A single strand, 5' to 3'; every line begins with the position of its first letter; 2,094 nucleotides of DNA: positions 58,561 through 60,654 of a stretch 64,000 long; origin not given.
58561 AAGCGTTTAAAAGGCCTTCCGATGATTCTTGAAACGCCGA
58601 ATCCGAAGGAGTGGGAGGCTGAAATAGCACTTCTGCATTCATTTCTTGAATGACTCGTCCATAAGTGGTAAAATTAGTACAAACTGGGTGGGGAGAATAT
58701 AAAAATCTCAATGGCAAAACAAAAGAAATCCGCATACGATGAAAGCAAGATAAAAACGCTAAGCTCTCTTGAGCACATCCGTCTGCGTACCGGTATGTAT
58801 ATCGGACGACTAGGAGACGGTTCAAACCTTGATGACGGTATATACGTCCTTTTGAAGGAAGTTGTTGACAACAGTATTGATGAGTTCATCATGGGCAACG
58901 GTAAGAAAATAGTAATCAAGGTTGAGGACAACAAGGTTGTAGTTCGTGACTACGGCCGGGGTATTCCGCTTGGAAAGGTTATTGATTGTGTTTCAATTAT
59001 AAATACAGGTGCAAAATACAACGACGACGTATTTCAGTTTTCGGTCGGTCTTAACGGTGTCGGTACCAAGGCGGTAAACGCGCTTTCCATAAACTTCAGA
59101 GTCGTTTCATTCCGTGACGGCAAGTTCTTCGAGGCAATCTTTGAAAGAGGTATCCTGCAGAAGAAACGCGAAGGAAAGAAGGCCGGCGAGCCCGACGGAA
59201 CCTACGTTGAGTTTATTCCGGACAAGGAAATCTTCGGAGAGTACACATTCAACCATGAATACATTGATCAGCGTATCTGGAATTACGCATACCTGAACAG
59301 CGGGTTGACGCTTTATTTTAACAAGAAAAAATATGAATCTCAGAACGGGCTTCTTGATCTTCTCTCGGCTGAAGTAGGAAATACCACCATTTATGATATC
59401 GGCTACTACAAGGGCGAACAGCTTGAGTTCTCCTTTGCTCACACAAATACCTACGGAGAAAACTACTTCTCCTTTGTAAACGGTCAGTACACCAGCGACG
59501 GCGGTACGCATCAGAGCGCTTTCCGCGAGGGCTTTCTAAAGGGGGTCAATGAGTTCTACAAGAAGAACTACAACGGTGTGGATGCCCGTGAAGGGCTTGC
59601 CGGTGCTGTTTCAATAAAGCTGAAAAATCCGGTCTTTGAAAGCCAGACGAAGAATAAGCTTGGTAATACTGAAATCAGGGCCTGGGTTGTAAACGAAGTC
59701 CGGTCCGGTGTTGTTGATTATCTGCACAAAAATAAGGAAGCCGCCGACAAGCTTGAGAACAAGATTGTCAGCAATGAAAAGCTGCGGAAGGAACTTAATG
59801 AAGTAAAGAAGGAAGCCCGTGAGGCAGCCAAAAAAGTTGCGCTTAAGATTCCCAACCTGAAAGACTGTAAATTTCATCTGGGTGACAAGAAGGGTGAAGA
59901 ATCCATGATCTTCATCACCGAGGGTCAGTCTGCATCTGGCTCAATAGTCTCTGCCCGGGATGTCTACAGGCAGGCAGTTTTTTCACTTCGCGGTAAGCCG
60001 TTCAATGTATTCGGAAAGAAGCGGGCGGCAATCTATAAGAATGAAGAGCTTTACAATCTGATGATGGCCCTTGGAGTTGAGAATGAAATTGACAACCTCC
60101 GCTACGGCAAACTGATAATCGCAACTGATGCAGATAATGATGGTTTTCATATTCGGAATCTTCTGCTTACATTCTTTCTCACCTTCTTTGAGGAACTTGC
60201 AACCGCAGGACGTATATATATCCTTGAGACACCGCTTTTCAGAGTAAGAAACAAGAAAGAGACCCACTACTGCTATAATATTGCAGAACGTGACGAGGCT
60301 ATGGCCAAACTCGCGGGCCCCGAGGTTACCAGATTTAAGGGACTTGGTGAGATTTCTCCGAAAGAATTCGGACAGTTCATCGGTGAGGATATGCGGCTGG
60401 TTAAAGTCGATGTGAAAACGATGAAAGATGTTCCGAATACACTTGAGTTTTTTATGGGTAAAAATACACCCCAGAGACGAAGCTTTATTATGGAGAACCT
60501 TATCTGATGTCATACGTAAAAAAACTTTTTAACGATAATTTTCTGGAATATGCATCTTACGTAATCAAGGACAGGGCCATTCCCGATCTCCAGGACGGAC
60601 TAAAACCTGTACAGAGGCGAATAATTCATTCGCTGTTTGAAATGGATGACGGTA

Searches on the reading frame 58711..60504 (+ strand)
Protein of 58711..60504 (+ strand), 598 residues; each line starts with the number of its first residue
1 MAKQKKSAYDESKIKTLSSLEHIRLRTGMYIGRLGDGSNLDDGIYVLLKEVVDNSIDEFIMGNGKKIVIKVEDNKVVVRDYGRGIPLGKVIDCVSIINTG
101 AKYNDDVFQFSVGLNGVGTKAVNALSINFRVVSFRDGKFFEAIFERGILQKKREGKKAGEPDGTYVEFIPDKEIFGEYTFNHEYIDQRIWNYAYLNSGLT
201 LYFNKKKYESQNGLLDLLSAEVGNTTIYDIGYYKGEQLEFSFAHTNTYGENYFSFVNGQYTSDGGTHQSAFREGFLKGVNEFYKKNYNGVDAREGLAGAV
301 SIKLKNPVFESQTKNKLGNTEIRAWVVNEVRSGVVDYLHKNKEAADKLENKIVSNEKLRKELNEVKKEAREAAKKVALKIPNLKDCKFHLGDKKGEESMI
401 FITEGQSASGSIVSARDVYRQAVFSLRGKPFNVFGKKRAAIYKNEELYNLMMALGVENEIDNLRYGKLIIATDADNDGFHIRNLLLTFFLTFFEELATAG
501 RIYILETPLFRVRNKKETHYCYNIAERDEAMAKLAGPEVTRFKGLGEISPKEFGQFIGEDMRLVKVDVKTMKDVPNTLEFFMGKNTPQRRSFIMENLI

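Call 11: find_encoding_contigs(protein=window:58711-60504:+, flank=10000)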
Protein window:58711-60504:+ (598 aa): no gene with exactly this product is on record in the collection.

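Call 16: list_cluster_members(proteins=[P0001, P0002, window:58711-60504:+, window:54973-56232:+])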
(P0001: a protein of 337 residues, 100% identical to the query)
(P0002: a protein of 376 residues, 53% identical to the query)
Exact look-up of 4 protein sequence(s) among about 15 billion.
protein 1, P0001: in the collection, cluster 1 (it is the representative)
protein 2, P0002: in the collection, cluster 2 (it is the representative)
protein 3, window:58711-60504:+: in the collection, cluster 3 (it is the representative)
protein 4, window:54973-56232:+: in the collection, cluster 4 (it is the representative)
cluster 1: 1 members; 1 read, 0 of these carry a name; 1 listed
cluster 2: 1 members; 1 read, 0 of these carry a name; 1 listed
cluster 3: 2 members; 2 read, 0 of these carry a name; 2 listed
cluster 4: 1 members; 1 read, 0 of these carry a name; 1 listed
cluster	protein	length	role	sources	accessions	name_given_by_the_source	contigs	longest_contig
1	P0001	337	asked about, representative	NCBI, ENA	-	-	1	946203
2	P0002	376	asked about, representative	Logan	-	-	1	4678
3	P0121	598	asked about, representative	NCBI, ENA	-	-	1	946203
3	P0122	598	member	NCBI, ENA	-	-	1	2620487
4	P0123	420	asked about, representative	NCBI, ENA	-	-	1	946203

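Call 17: find_encoding_contigs(protein=P0122, flank=10000)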
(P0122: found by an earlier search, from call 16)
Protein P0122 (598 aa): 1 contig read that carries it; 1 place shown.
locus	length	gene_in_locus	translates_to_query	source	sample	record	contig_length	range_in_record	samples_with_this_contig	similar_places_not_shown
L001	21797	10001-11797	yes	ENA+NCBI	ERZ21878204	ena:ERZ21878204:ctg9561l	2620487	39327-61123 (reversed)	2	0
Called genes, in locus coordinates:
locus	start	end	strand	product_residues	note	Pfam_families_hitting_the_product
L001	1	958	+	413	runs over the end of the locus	PF00724:Oxidored_FMN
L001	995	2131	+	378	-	PF01408:GFO_IDH_MocA, PF22725:GFO_IDH_MocA_C3, PF02894:GFO_IDH_MocA_C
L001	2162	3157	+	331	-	PF01261:AP_endonuc_2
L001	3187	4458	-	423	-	PF05559:DUF763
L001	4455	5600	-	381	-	PF00990:GGDEF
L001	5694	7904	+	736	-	PF02743:dCache_1, PF07568:HisKA_2, PF02518:HATPase_c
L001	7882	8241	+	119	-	PF00072:Response_reg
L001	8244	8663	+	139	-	PF13279:4HBT_2, PF03061:4HBT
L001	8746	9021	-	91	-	PF13145:Rotamase_2, PF13616:Rotamase_3, PF00639:Rotamase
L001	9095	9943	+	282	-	PF01261:AP_endonuc_2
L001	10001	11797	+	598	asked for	PF02518:HATPase_c (weak), PF00204:DNA_gyraseB, PF01751:Toprim, PF00986:DNA_gyraseB_C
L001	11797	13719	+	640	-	PF00521:DNA_topoisoIV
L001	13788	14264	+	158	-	PF04542:Sigma70_r2, PF07638:Sigma70_ECF, PF08281:Sigma70_r4_2 (weak)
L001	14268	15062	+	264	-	-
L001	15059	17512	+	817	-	PF00656:Peptidase_C14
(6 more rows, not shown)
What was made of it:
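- On Response regulator with an enzymatic output domain (genuine fusion): The sister orthologue is a stand-alone 119-aa REC followed by a separate 4HBT gene (call 17).
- The sister locus has intact HK 736 aa, REC 119 aa, 4HBT 139 aa, PPIase, nfo, parE and parC (call 17).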

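Call 20: find_related_loci(query=window:58711-60504:+, collection=genome_contigs, flank=10000)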
Query window:58711-60504:+ (598 aa) in genome_contigs; peptide patterns used: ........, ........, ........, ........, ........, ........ (x = any residue, [..] = any of these).
598 stretches matched a pattern (row limit reached: there are more); 557 encode a relative of the query (tblastn E <= 1e-3); the best 80 are kept; 80 distinct loci.
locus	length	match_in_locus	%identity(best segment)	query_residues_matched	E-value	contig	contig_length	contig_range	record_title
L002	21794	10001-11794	100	1-598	0e+0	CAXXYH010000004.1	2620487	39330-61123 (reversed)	MAG: Spirochaetia bacterium isolate 3f6413ad-2fe3-400d-aa3f-8d8018634007 genome assembly, contig: contig_4, whole genome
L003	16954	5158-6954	86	1-598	0e+0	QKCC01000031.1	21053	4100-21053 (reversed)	MAG: Spirochaetales bacterium isolate SZUA-414 scaffold_6350, whole genome shotgun sequence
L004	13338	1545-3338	85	1-598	0e+0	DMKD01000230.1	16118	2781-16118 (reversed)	MAG TPA_asm: Spirochaeta sp. isolate UBA9216 contig_158985, whole genome shotgun sequence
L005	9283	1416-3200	77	1-598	0e+0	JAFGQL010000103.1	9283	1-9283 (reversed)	MAG: Spirochaetales bacterium isolate Zod_Metabat.752 k87_3887202, whole genome shotgun sequence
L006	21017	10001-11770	75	9-598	0e+0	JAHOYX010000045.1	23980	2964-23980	MAG: Spirochaetales bacterium isolate CORE_19_RING_Bin_00006 c_000000000247, whole genome shotgun sequence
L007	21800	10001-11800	72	1-598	0e+0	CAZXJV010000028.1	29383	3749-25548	MAG TPA_asm: uncultured Treponema sp. isolate SRP241326_co1_322 genome assembly, contig: NODE_2434_length_29383_cov_5.56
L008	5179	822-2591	73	8-597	0e+0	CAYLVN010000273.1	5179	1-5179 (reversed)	MAG TPA_asm: uncultured Fibrobacter sp. isolate SRP192927_co6_750 genome assembly, contig: NODE_44927_length_5179_cov_4.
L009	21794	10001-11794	85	1-598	0e+0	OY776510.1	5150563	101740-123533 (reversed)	MAG: Spirochaetia bacterium isolate 10f9290b-63d0-4de7-b2b2-356c5ab5f7f1 genome assembly, chromosome: 1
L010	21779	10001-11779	72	8-598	0e+0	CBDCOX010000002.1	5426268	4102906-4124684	MAG: Candidatus Latescibacterota bacterium isolate 3c4b53aa-e325-4963-aa18-2d5493478633 genome assembly, contig: contig_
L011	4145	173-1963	72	2-598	0e+0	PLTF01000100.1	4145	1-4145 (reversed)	MAG: Fibrobacteres bacterium isolate bog_1184 73.20120700_S1D.234_contig_88392, whole genome shotgun sequence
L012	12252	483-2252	73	8-597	0e+0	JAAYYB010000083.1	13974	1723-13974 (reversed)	MAG: Fibrobacter sp. isolate AS06rmzACSIP_199 186204_AS06, whole genome shotgun sequence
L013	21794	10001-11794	72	1-597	0e+0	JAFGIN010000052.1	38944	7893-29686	MAG: Chitinispirillaceae bacterium isolate Zod_Metabat.210 k87_3400666, whole genome shotgun sequence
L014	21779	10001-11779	72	8-598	0e+0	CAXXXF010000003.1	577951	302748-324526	MAG: Candidatus Latescibacterota bacterium isolate cdc6522c-bbe9-4fa3-a52d-301d393956c9 genome assembly, contig: contig_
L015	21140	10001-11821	72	1-598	0e+0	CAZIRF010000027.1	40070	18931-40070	MAG TPA_asm: uncultured Spirochaetales bacterium isolate ERP125879_co1_45 genome assembly, contig: NODE_280_length_40070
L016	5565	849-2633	70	6-598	0e+0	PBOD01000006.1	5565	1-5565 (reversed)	MAG: Gemmatimonadetes bacterium isolate RS822 555, whole genome shotgun sequence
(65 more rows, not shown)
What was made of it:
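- The source is a MAG contig (calls 16, 20).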
